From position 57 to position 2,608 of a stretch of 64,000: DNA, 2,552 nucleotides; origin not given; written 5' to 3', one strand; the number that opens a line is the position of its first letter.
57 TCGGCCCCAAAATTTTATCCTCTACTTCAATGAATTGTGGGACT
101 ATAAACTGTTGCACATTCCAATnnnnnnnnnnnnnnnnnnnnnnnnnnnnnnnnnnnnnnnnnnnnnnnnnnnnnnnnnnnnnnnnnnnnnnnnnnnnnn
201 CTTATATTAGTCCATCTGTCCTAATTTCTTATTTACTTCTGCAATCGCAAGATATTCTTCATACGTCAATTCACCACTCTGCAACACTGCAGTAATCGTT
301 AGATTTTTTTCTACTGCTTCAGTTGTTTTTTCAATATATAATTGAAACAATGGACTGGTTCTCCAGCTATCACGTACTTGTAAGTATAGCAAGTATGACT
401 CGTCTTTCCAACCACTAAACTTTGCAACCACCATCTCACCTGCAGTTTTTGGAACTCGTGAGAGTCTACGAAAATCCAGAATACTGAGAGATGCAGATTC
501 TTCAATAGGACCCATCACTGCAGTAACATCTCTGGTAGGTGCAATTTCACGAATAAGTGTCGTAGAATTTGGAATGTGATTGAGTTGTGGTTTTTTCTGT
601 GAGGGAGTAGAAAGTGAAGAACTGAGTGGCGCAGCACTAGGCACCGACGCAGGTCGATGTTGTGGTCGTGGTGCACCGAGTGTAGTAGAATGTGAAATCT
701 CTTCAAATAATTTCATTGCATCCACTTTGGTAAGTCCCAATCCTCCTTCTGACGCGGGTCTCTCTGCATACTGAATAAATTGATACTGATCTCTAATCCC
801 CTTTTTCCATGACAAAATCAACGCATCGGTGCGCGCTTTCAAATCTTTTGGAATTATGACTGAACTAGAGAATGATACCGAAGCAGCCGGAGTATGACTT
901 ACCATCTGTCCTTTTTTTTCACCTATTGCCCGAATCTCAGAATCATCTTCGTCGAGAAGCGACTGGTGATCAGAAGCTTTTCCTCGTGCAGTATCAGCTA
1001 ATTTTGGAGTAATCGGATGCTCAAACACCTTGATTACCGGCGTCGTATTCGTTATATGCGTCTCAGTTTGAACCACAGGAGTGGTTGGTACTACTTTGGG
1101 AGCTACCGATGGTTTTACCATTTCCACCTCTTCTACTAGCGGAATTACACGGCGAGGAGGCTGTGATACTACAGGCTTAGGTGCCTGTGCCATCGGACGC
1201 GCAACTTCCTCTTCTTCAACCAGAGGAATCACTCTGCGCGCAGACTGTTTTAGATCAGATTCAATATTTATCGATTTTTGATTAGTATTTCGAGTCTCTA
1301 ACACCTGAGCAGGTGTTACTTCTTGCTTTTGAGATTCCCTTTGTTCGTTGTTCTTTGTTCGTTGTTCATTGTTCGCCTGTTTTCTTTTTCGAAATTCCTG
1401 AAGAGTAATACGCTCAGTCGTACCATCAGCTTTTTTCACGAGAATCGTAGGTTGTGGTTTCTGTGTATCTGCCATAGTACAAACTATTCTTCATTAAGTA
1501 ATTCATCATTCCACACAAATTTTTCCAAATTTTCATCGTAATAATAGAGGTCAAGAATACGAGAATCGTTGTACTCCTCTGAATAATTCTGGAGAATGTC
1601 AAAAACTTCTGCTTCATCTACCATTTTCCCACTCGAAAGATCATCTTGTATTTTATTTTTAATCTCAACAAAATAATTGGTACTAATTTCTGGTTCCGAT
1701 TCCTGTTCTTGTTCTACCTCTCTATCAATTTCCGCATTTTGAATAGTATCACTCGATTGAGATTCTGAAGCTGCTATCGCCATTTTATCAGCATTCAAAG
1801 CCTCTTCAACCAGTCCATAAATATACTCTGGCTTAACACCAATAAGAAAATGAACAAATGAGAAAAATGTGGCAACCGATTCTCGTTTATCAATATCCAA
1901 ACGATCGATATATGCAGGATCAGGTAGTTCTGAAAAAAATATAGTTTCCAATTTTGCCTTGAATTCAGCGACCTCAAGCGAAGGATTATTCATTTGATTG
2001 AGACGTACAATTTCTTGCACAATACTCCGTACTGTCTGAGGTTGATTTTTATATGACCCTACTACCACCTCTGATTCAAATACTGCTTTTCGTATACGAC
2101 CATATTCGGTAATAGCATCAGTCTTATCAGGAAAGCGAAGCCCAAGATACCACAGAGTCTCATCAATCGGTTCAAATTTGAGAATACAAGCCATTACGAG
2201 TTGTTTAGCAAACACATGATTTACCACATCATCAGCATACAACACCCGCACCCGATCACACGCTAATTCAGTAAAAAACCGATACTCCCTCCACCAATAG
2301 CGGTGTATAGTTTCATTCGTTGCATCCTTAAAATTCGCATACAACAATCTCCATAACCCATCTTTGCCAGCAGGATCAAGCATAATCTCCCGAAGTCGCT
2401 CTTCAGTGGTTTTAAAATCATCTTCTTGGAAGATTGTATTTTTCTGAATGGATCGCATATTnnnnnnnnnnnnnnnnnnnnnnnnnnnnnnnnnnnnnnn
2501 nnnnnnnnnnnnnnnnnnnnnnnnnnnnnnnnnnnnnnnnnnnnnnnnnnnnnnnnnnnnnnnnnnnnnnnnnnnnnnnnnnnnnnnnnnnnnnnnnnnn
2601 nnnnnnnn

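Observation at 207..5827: Three-gene operon headed by a 1121-aa polytopic membrane protein with a roughly 600-aa coiled-coil tail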

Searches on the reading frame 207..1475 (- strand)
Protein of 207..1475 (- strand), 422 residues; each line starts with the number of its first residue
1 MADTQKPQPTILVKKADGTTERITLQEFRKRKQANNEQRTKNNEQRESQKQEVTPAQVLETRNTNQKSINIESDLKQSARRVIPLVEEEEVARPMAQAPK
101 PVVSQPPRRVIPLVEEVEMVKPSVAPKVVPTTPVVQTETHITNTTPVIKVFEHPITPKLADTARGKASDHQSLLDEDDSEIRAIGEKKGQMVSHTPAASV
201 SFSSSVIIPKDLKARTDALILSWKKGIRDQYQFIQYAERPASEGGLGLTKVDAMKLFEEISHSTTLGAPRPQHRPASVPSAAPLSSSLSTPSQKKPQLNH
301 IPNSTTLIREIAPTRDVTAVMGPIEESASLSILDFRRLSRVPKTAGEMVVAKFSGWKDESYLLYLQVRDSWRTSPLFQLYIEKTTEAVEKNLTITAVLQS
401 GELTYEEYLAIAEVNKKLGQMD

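Call 3: search_protein_families(library=pfam, proteins=[window:207-1475:-], max_evalue=1)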
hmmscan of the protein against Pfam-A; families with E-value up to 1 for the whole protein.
window:207-1475:- (422 aa): 1 family
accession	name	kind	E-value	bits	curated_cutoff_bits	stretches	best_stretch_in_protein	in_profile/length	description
PF20917.2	AsnRS_N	-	0.63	10.9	27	0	5-75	17-88/91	Asparaginal-tRNA synthetase, N-terminal domain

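Call 4: search_protein_families(library=ncbifam, proteins=[window:207-1475:-], max_evalue=1)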
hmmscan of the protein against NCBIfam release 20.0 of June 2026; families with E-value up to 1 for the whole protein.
window:207-1475:- (422 aa): 1 family
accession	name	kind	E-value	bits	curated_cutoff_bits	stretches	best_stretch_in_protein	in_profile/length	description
NF007139.0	PRK09585.1-3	equivalog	0.14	11.2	367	1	177-217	89-128/370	anhydro-N-acetylmuramic acid kinase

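Call 36: find_homologous_proteins(query=window:210-1475:-)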
Query window:210-1475:- (422 aa): 46 proteins with E <= 0.001 among 6341 candidates.
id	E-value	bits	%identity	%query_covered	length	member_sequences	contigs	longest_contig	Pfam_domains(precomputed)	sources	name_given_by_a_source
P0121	3.3e-267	904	100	100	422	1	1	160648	-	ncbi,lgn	-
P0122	5.7e-208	709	83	100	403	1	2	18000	-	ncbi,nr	ncbi:MAG: hypothetical protein KBD29_01935 [Candidatus Magasanikbacteria bacterium]|nr:hypothetical 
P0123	2.6e-202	690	81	100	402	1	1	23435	-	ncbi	-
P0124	2.9e-183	627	74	100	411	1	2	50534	-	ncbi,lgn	-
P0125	2.1e-172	592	71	100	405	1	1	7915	-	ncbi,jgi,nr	ncbi:MAG TPA: hypothetical protein PK295_04105 [Candidatus Magasanikbacteria bacterium]|nr:hypotheti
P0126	1.2e-140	487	61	100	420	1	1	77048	-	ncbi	-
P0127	3.1e-106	374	50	100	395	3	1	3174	-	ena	-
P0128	3.2e-105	370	48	100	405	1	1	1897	-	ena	-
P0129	6.7e-105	369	50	100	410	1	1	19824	-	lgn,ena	-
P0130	7.7e-104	366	51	100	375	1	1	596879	-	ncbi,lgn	-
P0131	3.3e-103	364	48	100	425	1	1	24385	-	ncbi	-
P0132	2.5e-97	345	47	100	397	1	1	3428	-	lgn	-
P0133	2.9e-95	338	46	100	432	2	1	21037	-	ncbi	-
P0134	1.5e-93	332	46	100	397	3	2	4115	-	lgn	-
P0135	1.8e-92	329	46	99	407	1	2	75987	-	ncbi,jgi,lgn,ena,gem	-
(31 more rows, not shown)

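Call 39: search_solved_structures(query=A4, max_evalue=10)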
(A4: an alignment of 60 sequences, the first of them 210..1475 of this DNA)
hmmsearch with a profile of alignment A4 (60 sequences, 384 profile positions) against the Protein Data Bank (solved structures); distinct sequences matched with E-value up to 10: 1.
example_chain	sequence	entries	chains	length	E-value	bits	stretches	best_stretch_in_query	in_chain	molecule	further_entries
8elq_B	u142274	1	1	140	2.5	10.8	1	302-335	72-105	Nanobody Nb-C4-255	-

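Call 41: search_protein_families(library=pfam, alignment_id=A4, max_evalue=0.01)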
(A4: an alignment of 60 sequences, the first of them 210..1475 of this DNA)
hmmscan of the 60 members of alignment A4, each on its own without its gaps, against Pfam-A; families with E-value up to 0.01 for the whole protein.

A. member 1, window:210-1475:- (422 aa): 0 families

B. families by the number of members that match (of 60 scanned): 1 family
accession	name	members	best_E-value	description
PF06018.20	CodY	1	0.0088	CodY GAF-like domain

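Call 61: predict_structure(alignment_id=A6)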
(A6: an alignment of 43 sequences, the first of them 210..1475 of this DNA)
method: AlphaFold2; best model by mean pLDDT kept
length: 422 residues; sequences in the alignment: 43
mean_pLDDT: 71.9   pTM: 0.37
mean pLDDT of the five models: 71.9, 71.7, 69.2, 69.2, 68.5
residues with pLDDT >= 90: 178; 70-90: 39; 50-70: 68; < 50: 137
segments of 3 or more residues with pLDDT < 50: 1-4, 60-66, 68-80, 90-99, 121-123, 125-144, 146-169, 189-194, 279-290, 292-294, 297-315
pLDDT, mean of each block of 10 residues (from residue 1): 66 90 92 89 81 52 47 43 49 46 60 51 45 43 45 46 45 62 60 57 91 95 94 98 97 96 71 50 42 47 44 52 95 97 98 97 97 98 97 96 97 97 88
secondary structure, 60 per line:
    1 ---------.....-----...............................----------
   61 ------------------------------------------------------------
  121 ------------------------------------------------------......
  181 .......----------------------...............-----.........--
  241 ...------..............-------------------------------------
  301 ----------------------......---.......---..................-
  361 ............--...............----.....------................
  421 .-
elements in order: E10-14 E20-24 H25-50 H175-187 H210-224 H230-238 H250-263 H323-328 H332-338 H342-359 H361-372 H375-389 H394-398 H405-421

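Call 64: search_protein_representatives(alignment_id=A6)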
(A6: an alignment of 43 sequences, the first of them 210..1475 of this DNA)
Query: 43 sequences, 375 profile positions. Proteins with E-value up to 0.001 (for the whole library): 2488; up to 1e-10: 2298; up to 1e-30: 1003. The best 150 are listed.
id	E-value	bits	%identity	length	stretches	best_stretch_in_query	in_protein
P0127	8.9e-125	433.6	-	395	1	1-375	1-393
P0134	7.1e-123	427.3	-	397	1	1-375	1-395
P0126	5.0e-122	424.6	-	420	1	1-374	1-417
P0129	1.2e-119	416.7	-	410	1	1-375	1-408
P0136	2.4e-111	389.4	-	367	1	1-375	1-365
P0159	3.3e-111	388.9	-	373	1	1-375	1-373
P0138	5.7e-108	378.3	-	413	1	1-374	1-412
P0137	5.0e-104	365.3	-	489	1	1-374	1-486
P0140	1.8e-98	347.0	-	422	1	5-374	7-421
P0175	2.9e-98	346.4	-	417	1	1-374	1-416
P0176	1.1e-97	344.4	-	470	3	102-373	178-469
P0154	8.9e-96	338.2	-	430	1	1-374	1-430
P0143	8.5e-95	334.9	-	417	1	6-375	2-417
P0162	2.8e-94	333.2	-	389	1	1-373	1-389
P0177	3.0e-93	329.8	-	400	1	6-374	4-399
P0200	2.9e-82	293.7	-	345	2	108-374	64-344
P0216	8.0e-79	282.4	-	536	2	31-372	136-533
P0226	1.4e-77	278.3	-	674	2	31-374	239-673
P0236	5.4e-77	276.3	-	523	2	240-373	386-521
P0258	1.0e-74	268.8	-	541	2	20-372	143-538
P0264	3.3e-74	267.2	-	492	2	212-374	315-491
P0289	2.7e-72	260.9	-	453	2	84-374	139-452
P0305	3.6e-71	257.2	-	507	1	8-373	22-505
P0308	5.1e-71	256.7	-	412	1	5-374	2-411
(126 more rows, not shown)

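Call 91: list_cluster_members(proteins=[P0176, P0216, P0226, P0236, P0258, P0264, P0289, P0305, P0200, P0308])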
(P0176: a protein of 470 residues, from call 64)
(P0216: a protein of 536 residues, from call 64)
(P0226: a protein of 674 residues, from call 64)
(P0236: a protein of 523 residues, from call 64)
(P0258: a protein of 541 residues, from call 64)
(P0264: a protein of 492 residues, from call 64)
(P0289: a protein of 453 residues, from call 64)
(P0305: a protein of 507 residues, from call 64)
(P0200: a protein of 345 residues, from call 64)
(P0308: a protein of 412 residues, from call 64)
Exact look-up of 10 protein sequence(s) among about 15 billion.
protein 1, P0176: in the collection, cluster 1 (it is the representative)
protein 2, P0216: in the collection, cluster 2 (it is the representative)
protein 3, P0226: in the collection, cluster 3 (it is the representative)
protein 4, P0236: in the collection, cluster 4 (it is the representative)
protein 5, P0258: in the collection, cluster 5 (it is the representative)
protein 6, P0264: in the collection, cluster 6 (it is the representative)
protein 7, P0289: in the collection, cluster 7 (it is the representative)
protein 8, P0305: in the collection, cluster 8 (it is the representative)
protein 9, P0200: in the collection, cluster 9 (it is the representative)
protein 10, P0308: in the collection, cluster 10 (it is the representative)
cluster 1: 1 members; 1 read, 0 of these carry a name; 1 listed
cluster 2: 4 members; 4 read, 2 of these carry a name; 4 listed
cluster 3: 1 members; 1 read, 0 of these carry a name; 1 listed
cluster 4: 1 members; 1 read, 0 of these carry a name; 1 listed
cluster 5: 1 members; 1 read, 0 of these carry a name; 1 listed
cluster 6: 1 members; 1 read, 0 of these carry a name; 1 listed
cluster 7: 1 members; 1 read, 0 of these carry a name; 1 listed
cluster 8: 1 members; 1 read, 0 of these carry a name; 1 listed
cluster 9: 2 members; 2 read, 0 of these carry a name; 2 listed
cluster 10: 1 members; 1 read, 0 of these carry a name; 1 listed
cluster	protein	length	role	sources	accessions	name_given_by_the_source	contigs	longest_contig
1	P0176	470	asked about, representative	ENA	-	-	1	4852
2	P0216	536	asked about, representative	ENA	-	-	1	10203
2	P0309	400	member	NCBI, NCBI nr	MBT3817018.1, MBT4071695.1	MAG: hypothetical protein HOE80_03150 [Candidatus Magasanikbacteria bacterium] | hypothetical protein [Candidatus Magasanikbacteria bacterium]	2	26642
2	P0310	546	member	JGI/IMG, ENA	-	hypothetical protein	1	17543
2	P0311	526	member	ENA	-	-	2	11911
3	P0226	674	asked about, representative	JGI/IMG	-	-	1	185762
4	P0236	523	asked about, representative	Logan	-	-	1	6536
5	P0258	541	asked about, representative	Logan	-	-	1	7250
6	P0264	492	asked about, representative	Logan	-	-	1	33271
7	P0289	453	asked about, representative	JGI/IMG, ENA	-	-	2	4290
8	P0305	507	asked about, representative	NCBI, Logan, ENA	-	-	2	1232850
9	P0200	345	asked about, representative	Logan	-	-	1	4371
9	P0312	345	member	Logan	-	-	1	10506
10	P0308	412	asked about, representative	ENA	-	-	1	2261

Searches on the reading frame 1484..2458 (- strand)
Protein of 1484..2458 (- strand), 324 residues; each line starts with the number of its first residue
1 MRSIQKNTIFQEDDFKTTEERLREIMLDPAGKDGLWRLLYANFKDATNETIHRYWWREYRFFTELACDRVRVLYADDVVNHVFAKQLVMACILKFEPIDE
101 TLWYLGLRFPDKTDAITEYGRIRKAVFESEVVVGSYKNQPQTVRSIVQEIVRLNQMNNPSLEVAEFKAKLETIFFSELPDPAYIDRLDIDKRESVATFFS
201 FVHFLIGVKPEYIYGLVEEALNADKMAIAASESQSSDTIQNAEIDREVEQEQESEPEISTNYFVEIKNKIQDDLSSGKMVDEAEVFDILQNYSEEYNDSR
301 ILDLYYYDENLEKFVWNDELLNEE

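Call 3: search_protein_families(library=pfam, proteins=[window:1484-2458:-], max_evalue=1)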
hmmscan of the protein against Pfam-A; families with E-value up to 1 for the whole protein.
window:1484-2458:- (324 aa): 1 family
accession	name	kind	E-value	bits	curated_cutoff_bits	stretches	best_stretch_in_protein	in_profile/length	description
PF11997.14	DUF3492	-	0.0091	16.2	23.3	1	216-317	60-164/268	Domain of unknown function (DUF3492)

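Call 4: search_protein_families(library=ncbifam, proteins=[window:1484-2458:-], max_evalue=1)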
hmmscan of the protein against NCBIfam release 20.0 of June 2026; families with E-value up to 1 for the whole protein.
window:1484-2458:- (324 aa): 0 families

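Call 40: search_solved_structures(query=A3, max_evalue=10)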
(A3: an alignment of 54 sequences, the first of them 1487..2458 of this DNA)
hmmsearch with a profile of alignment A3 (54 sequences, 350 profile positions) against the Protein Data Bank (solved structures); distinct sequences matched with E-value up to 10: 12.
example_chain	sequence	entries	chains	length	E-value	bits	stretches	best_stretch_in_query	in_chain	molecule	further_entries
5wc3_A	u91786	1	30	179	0.0027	20.3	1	181-288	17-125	SpoIIIAG, Stage III sporulation engulfment assemblyprotein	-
6kos_A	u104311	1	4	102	0.038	16.6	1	143-226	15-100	SUWA (Super WA20)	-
3vjf_A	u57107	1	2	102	0.041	16.5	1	159-226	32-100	WA20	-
9lys_A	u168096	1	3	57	0.078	15.5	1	290-330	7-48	dAIT03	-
9cte_A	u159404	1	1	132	0.092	15.3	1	230-321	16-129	De novo protein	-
6xeh_A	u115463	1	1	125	0.33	13.5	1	221-323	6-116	DE NOVO DESIGNED OR386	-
7tbo_A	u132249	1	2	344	0.44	13.1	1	260-324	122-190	D12 LOV2-DARPin fusion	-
3bpq_A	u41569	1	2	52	0.55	12.7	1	292-335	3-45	Antitoxin RelB3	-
9dt9_A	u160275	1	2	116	0.68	12.4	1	254-318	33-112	231_C2_TrkA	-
7tbn_A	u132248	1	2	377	1.8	11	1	260-324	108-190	D11 LOV2-DARPin fusion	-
7jrq_A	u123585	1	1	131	8.5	8.8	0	198-321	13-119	MPP1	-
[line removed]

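Call 42: search_protein_families(library=pfam, alignment_id=A3, max_evalue=0.01)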
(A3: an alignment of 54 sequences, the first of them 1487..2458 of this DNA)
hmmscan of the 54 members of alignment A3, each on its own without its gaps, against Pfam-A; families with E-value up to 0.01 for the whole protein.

A. member 1, window:1487-2458:- (324 aa): 1 family
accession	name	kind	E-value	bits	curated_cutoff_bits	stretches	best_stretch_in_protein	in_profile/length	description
PF11997.14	DUF3492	-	0.0091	16.2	23.3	0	216-317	60-164/268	Domain of unknown function (DUF3492)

B. families by the number of members that match (of 54 scanned): 3 families
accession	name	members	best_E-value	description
PF25263.1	DUF7863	1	0.004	Domain of unknown function (DUF7863)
PF14361.12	RsbRD_N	1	0.0064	RsbT co-antagonist protein rsbRD N-terminal domain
PF11997.14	DUF3492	1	0.0091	Domain of unknown function (DUF3492)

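Call 53: find_homologous_proteins(query=window:1487-2458:-)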
Query window:1487-2458:- (324 aa): 8 proteins with E <= 0.001 among 929 candidates.
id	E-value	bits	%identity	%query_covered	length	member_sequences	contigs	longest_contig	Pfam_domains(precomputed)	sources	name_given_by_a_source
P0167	5.3e-211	717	100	100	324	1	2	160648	-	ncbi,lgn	-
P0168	2.7e-148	512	74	99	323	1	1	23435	-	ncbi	-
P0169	4.7e-144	498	72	97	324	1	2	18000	-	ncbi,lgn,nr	ncbi:MAG: hypothetical protein KBD29_01930 [Candidatus Magasanikbacteria bacterium]|nr:hypothetical 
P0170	3.2e-129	449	67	96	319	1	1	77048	-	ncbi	-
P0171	1.3e-127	444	67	96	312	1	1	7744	-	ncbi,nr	ncbi:MAG TPA: hypothetical protein PK295_04100, partial [Candidatus Magasanikbacteria bacterium]|nr:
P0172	2.6e-111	390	57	97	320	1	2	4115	-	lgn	-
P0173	9.2e-109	382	59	95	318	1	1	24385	-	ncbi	-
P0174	7.5e-100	352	52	99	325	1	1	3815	-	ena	-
